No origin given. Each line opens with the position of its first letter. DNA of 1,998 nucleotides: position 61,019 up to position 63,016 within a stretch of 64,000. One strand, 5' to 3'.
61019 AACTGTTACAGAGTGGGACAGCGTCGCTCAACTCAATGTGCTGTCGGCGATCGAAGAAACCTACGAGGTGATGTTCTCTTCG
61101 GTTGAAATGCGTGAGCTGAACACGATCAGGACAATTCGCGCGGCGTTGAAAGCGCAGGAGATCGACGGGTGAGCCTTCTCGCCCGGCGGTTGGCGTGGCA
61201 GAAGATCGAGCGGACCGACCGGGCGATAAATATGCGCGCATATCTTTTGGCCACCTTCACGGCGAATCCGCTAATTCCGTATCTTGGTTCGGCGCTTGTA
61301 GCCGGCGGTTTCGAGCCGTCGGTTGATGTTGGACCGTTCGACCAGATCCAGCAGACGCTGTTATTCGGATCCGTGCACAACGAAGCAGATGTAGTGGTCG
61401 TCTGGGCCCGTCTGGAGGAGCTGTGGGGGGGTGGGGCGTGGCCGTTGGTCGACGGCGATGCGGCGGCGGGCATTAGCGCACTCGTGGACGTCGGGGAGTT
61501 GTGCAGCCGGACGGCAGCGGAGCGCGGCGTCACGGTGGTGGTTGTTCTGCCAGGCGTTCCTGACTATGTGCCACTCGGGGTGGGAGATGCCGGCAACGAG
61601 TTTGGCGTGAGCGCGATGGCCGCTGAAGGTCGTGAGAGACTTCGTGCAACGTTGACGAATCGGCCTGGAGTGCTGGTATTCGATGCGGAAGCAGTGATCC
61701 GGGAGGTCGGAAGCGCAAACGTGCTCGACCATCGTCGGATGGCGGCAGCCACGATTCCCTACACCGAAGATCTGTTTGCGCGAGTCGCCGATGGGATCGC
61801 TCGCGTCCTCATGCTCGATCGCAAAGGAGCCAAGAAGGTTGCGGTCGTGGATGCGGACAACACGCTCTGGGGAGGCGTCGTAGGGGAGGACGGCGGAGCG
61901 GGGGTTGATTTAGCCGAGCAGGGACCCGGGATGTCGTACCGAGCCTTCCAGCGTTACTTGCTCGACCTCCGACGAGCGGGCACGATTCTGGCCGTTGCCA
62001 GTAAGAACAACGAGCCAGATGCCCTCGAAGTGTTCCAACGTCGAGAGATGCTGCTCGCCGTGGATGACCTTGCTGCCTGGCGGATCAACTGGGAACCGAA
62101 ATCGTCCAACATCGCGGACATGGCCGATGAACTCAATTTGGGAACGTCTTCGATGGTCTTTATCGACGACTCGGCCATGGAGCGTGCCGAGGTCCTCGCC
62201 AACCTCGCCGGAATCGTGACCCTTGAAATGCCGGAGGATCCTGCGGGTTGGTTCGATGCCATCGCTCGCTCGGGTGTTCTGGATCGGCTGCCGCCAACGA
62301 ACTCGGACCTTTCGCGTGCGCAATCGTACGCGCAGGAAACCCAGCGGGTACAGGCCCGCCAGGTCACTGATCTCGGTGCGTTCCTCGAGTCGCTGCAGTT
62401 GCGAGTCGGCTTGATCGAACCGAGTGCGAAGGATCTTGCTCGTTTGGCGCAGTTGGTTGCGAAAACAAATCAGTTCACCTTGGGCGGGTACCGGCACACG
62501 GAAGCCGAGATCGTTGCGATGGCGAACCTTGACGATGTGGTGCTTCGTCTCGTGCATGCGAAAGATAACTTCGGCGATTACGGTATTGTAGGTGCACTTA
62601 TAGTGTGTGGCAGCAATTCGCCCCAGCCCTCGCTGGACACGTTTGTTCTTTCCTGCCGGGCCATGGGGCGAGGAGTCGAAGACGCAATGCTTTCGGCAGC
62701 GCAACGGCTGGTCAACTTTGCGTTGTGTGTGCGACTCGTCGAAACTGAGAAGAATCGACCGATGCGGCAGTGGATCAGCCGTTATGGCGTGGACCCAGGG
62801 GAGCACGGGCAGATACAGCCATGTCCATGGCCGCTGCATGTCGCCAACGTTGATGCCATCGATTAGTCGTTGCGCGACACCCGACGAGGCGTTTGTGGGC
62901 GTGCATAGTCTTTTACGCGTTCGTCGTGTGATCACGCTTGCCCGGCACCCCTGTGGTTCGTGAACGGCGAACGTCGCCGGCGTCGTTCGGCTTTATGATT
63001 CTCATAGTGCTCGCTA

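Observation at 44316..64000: About 20 kb accessory exopolysaccharide locus with an unusual mix of pathway types, next to dnaE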

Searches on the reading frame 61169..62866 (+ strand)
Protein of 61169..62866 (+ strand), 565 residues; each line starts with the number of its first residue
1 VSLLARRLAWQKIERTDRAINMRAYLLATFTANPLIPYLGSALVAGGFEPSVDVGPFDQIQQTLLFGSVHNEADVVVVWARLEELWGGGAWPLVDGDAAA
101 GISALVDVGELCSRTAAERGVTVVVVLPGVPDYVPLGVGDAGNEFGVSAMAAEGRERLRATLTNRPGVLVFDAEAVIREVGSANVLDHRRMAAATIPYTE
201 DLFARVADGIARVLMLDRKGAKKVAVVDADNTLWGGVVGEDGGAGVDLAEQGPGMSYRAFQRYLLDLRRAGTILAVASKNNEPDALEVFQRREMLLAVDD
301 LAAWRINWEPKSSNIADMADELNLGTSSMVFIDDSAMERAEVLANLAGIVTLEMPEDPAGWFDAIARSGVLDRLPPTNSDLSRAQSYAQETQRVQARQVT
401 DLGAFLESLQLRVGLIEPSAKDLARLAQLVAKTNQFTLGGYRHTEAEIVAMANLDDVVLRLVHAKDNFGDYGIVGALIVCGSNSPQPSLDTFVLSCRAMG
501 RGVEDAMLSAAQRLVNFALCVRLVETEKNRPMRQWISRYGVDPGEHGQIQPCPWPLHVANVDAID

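Call 5: search_protein_families(library=pfam, proteins=[window:61169-62866:+], max_evalue=0.01)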
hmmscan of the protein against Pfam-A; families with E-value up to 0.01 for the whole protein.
window:61169-62866:+ (565 aa): 0 families

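Call 7: search_protein_families(library=ncbifam, proteins=[window:61169-62866:+], max_evalue=0.01)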
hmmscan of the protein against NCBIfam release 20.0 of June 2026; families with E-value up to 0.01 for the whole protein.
window:61169-62866:+ (565 aa): 3 families
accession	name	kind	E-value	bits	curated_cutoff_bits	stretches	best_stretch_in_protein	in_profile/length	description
TIGR01686.1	FkbH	subfamily_domain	3.9e-73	246.4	146.65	1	221-540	2-318/323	FkbH domain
TIGR01681.1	HAD-SF-IIIC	subfamily_domain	6.2e-18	65.9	35.75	1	223-342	1-128/132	HAD-IIIC family phosphatase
TIGR01685.1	MDP-1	equivalog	0.0009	19.4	53.75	0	261-361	51-165/174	magnesium-dependent phosphatase-1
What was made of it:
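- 61169..62866 (+): g16: FkbH-family HAD-IIIC phosphatase / acyl-ACP loading enzyme. Variable add-on with a 4-nt overlap to the ACP gene. TIGR01686 FkbH at 246 bits (cut-off 147); TIGR01681 (call 7).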

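Call 9: find_encoding_contigs(protein=window:61169-62866:+, flank=10000, max_places=6)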
Protein window:61169-62866:+ (565 aa): 2 contigs read that carry it; 2 places shown.
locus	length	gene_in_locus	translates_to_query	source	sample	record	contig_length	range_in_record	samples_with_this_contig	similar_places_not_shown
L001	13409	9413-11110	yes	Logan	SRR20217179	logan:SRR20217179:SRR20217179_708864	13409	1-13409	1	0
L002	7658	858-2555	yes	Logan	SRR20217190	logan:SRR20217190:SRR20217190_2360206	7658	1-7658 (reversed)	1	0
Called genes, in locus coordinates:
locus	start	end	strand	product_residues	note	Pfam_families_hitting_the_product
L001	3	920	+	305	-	?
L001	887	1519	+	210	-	PF00132:Hexapep (weak)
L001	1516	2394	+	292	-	PF03808:Glyco_tran_WecG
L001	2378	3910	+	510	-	PF01943:Polysacc_synt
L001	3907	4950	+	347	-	-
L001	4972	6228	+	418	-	PF00535:Glycos_transf_2, PF13641:Glyco_tranf_2_3, PF13632:Glyco_trans_2_3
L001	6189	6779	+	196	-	-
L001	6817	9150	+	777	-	PF12891:Glyco_hydro_44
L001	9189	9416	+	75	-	-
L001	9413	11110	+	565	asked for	-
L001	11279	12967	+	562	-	-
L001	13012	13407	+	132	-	?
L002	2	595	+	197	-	?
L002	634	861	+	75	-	-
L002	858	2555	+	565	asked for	-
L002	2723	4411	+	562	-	-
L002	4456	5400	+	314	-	PF00126:HTH_1, PF03466:LysR_substrate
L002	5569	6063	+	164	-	PF00188:CAP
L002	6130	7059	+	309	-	PF00296:Bac_luciferase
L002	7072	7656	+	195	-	?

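Call 28: search_protein_families(library=pfam, proteins=[L002:2723-4411:+], max_evalue=5)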
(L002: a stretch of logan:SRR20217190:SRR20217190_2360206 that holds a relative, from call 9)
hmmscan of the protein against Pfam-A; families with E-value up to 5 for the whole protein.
L002:2723-4411:+ (562 aa): 1 family
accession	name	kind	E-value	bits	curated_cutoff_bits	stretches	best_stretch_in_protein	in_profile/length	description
PF00005.33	ABC_tran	-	0.00017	22.6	25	1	354-496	6-136/137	ABC transporter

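Call 35: search_solved_structures(query=window:61169-62866:+, max_evalue=0.01)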
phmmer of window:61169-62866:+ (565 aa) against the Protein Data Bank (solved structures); distinct sequences matched with E-value up to 0.01: 1.
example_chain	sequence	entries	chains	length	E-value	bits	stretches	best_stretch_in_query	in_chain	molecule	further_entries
3slr_A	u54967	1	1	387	5.2e-32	114.5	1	220-364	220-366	uncharacterized protein BF1531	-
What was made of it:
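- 61169..62866 (+): PDB 3slr (BF1531) at 5e-32 (call 35).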

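Call 62: search_solved_structures(query=L002:2723-4411:+, max_evalue=0.01, show_alignments=1)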
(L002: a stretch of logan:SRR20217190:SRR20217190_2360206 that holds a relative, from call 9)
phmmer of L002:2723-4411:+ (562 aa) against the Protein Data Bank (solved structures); distinct sequences matched with E-value up to 0.01: 92 (the best 60 are shown).
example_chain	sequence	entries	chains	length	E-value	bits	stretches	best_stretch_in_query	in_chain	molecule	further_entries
7mdy_D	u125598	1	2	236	2.3e-10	43.3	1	353-511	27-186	Lipoprotein-releasing system ATP-binding protein LolD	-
7mdx_D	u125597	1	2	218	2.5e-10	43.2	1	353-508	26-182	Lipoprotein-releasing system ATP-binding protein LolD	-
7v8l_D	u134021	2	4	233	2.7e-10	43.1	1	353-510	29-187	Lipoprotein-releasing system ATP-binding protein LolD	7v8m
9rlc_D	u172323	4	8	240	2.9e-10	43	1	353-510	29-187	Lipoprotein-releasing system ATP-binding protein LolD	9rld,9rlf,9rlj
9rle_D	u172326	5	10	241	2.9e-10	43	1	353-510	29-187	Lipoprotein-releasing system ATP-binding protein LolD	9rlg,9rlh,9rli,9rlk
7arh_F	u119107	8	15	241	2.9e-10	43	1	353-510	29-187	Lipoprotein-releasing system ATP-binding protein LolD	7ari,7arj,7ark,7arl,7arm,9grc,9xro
7v8i_D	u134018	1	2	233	3.6e-10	42.7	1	353-508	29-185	Lipoprotein-releasing system ATP-binding protein LolD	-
9gvk_D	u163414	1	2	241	4e-10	42.6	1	353-509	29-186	Lipoprotein-releasing system ATP-binding protein LolD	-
1z47_A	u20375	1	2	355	7.3e-10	41.7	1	334-532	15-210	putative ABC-transporter ATP-binding protein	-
9o9x_A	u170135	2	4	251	3.3e-09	39.5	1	356-531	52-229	ABC transporter ATP-binding protein YtrE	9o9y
8ymc_A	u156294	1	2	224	3.4e-08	36.2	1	353-533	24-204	Cell division ATP-binding protein FtsE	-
8w6i_B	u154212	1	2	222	3.8e-08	36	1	354-533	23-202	Cell division ATP-binding protein FtsE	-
9iue_5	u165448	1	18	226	3.9e-08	36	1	354-533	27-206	Cell division ATP-binding protein FtsE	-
8tzk_A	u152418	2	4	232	4.5e-08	35.8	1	331-530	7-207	Cell division ATP-binding protein FtsE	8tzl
8tzj_A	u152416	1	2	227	4.7e-08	35.7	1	331-529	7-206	Cell division ATP-binding protein FtsE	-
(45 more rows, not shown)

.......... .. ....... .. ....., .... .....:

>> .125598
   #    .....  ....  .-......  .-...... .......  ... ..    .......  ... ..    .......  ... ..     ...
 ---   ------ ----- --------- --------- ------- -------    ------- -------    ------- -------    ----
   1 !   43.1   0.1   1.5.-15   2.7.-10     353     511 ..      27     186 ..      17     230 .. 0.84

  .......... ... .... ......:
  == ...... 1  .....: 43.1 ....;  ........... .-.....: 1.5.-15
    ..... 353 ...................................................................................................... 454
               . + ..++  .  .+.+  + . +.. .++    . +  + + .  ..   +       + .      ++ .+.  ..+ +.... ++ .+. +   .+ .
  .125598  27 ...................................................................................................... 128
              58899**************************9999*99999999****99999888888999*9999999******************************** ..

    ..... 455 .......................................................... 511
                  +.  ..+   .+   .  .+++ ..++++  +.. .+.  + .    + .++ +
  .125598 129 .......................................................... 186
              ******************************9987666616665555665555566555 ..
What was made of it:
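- An ABC-ATPase-like gene at the 3' end (call 62).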
